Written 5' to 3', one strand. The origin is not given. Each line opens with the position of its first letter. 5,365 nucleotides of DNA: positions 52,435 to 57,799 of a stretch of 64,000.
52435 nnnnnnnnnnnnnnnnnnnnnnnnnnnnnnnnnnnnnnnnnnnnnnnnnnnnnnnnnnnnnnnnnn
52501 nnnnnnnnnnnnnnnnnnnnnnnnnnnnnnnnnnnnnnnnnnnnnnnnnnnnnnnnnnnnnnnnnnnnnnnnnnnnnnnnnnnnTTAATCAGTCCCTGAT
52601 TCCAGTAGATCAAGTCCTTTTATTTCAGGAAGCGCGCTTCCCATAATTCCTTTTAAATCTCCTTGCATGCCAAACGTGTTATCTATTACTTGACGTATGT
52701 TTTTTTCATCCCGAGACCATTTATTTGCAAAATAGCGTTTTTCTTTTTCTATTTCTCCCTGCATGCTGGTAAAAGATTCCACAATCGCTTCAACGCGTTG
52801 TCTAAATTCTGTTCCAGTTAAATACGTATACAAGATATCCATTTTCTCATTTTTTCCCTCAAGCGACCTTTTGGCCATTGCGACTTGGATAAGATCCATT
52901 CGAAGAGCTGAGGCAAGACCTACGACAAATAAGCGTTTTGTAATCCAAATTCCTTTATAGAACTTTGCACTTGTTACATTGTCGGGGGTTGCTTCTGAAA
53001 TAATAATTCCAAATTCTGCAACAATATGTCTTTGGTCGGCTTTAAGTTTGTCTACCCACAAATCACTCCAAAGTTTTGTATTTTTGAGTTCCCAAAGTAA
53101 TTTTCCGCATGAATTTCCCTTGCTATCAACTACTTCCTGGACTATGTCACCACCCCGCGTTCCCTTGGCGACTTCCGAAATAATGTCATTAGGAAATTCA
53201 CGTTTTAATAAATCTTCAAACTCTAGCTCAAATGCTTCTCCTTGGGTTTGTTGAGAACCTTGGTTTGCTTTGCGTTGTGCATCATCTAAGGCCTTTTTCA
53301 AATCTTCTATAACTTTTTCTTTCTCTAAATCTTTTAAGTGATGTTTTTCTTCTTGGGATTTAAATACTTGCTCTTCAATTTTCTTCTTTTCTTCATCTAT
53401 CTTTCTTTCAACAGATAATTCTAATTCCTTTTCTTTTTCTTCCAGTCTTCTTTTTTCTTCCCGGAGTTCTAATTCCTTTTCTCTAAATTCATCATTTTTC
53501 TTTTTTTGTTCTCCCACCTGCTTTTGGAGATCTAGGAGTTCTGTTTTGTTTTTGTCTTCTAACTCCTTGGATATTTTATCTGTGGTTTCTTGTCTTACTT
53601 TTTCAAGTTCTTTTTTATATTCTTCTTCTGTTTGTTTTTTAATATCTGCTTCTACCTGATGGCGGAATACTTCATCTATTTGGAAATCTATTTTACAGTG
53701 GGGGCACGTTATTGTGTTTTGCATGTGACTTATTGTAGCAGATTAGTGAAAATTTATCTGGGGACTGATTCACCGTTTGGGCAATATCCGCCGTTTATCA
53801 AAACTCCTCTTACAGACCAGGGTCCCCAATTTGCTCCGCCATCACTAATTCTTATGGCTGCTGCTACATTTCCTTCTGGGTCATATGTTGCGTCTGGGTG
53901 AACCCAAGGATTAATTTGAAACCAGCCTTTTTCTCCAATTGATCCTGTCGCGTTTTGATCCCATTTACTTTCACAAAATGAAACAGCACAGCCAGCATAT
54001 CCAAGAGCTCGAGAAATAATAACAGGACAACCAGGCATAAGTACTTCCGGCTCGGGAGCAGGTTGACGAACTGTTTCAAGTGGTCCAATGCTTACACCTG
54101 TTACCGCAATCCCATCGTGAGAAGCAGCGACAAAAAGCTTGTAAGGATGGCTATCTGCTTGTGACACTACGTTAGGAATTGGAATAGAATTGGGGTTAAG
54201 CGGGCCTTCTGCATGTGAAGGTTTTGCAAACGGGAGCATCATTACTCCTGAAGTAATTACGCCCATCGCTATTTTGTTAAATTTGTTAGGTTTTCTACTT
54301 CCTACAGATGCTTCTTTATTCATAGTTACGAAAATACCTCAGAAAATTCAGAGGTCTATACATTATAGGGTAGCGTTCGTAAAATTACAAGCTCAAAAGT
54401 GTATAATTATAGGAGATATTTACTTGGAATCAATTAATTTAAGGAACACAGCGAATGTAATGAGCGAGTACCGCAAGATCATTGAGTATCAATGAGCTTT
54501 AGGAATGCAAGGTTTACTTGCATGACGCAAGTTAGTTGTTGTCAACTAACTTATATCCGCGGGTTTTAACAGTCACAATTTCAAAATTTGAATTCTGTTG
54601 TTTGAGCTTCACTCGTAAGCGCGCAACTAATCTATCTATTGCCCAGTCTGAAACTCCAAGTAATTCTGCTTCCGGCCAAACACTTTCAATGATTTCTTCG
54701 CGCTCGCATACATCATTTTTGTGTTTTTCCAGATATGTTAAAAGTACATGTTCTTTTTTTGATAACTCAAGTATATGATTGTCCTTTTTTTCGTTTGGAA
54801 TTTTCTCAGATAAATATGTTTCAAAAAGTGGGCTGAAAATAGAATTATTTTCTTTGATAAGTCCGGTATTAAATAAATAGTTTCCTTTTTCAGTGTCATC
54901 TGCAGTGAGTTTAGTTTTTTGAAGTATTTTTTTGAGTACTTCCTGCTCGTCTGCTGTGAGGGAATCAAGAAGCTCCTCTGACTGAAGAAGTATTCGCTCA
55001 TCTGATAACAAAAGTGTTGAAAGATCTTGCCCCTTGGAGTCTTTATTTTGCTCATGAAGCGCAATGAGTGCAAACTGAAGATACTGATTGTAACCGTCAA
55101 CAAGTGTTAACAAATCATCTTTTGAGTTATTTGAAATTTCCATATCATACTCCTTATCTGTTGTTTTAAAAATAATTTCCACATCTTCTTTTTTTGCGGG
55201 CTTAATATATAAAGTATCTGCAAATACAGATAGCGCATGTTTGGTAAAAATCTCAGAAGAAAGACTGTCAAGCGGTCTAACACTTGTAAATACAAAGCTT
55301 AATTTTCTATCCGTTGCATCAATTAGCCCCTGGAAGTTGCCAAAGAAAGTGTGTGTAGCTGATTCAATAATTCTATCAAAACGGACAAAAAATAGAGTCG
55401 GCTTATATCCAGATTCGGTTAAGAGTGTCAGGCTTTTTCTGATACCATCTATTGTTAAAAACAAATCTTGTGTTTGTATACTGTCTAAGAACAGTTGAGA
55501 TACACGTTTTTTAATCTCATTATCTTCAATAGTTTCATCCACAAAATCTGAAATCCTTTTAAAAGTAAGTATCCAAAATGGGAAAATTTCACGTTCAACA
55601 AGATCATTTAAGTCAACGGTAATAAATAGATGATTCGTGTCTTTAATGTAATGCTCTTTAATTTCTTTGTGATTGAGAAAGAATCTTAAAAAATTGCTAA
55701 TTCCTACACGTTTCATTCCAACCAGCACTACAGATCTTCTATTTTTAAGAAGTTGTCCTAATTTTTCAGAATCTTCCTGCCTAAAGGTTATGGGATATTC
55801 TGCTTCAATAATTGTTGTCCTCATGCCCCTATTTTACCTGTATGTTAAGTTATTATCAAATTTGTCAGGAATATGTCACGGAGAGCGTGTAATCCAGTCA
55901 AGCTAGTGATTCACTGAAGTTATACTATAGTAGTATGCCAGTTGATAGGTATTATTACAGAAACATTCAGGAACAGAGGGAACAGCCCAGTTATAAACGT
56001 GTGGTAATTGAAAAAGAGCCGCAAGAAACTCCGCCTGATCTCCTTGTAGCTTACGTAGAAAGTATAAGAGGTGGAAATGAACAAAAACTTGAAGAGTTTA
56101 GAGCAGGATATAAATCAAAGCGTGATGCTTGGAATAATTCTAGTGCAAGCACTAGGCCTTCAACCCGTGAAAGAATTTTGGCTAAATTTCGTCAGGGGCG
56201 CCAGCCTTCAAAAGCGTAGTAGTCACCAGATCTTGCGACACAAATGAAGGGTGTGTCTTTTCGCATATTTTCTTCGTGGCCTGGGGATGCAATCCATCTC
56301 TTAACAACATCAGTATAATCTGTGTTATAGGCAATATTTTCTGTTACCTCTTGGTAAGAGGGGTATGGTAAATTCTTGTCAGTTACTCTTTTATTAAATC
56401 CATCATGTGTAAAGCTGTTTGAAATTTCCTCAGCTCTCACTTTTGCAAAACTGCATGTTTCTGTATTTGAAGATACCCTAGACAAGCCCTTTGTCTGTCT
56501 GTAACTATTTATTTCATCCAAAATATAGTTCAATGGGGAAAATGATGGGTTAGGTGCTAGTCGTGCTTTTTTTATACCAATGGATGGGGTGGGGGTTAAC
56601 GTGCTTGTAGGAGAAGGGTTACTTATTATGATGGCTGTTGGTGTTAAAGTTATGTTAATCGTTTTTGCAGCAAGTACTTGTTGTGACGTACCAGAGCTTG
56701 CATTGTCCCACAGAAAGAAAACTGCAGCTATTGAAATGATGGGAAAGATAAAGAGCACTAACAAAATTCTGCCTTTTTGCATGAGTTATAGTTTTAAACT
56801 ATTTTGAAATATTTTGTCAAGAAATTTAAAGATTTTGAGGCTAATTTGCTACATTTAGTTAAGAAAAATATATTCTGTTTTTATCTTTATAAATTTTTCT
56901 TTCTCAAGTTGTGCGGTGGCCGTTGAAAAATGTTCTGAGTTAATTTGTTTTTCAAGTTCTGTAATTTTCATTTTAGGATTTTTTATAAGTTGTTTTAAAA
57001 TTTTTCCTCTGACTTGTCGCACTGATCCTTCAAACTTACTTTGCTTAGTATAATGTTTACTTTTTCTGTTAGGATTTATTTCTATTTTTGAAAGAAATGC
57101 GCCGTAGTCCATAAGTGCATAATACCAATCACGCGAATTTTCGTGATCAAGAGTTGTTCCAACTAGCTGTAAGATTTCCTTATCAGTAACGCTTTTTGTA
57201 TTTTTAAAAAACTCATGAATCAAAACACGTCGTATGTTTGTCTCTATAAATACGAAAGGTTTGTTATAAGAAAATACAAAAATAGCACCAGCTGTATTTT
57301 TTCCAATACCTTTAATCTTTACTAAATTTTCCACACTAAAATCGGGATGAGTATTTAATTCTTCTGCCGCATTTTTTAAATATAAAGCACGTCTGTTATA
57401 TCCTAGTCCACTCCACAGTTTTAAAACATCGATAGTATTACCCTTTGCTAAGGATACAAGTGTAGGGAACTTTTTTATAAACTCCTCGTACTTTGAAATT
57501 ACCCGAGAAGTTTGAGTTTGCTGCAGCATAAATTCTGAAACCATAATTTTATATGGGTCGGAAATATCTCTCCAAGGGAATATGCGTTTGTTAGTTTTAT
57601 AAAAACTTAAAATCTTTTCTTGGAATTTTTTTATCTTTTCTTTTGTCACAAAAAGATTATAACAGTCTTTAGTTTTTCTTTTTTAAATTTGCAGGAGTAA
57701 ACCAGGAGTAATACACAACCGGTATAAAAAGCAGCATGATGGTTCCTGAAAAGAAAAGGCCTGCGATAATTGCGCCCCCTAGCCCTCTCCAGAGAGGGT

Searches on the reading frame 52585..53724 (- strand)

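Call 10: search_protein_families(library=pfam, proteins=[window:52585-53724:-], max_evalue=0.001)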
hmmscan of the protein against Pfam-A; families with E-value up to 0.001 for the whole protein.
window:52585-53724:- (379 aa): 1 family
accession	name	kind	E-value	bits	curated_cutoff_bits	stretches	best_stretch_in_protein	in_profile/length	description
PF09903.14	DUF2130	-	3.2e-61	207.3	26.7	1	131-373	4-252/255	Uncharacterized protein conserved in bacteria (DUF2130)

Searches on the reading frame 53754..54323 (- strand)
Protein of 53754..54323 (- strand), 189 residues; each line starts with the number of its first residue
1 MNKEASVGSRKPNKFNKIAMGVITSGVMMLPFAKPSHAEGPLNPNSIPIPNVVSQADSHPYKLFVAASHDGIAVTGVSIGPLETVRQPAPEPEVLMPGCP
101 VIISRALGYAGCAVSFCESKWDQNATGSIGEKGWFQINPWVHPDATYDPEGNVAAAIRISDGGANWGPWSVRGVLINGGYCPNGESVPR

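Call 10: search_protein_families(library=pfam, proteins=[window:53754-54323:-], max_evalue=0.001)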
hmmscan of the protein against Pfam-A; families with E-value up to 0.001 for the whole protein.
window:53754-54323:- (189 aa): 1 family
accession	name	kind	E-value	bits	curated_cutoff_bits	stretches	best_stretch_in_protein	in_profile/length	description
PF18896.5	SLT_3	-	1.6e-07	32.1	27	1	112-170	18-88/89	Lysozyme like domain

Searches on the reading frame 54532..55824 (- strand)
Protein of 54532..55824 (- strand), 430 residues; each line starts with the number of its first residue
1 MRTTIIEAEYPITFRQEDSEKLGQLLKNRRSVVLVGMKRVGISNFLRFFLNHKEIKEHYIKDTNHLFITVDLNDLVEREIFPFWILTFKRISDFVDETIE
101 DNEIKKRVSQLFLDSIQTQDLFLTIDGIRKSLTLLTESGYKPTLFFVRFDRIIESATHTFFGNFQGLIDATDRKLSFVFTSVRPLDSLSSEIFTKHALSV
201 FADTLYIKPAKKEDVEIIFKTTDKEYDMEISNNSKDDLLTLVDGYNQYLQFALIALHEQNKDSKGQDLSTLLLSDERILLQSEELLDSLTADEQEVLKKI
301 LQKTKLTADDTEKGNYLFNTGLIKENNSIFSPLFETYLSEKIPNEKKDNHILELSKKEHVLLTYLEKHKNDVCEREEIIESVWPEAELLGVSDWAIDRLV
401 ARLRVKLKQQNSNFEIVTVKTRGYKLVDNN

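Call 40: search_protein_families(library=pfam, proteins=[window:54532-55824:-], max_evalue=0.001)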
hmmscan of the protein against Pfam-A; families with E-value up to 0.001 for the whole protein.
window:54532-55824:- (430 aa): 1 family
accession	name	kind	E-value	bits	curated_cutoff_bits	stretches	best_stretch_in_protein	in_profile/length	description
PF00486.34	Trans_reg_C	-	3.6e-16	59.4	26.2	1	352-426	4-77/77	Transcriptional regulatory protein, C terminal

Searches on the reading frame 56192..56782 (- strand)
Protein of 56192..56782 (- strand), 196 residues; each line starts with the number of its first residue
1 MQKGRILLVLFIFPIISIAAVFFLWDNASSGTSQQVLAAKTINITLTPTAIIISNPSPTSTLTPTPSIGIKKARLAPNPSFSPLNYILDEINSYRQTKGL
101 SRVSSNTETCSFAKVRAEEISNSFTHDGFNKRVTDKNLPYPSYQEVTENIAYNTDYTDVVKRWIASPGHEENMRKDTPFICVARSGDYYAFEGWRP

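Call 40: search_protein_families(library=pfam, proteins=[window:56192-56782:-], max_evalue=0.001)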
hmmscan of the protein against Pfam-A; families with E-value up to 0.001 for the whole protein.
window:56192-56782:- (196 aa): 1 family
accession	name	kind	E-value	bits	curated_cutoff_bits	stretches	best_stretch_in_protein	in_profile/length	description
PF00188.32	CAP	-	8.1e-09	36.8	21.1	1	88-173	1-90/117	Cysteine-rich secretory protein family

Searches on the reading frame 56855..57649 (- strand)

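Call 40: search_protein_families(library=pfam, proteins=[window:56855-57649:-], max_evalue=0.001)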
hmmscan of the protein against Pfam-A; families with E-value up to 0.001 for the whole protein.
window:56855-57649:- (264 aa): 1 family
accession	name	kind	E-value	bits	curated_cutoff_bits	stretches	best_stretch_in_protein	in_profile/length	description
PF00730.31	HhH-GPD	-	7.4e-16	58.9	26.2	1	37-157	1-96/108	HhH-GPD superfamily base excision DNA repair protein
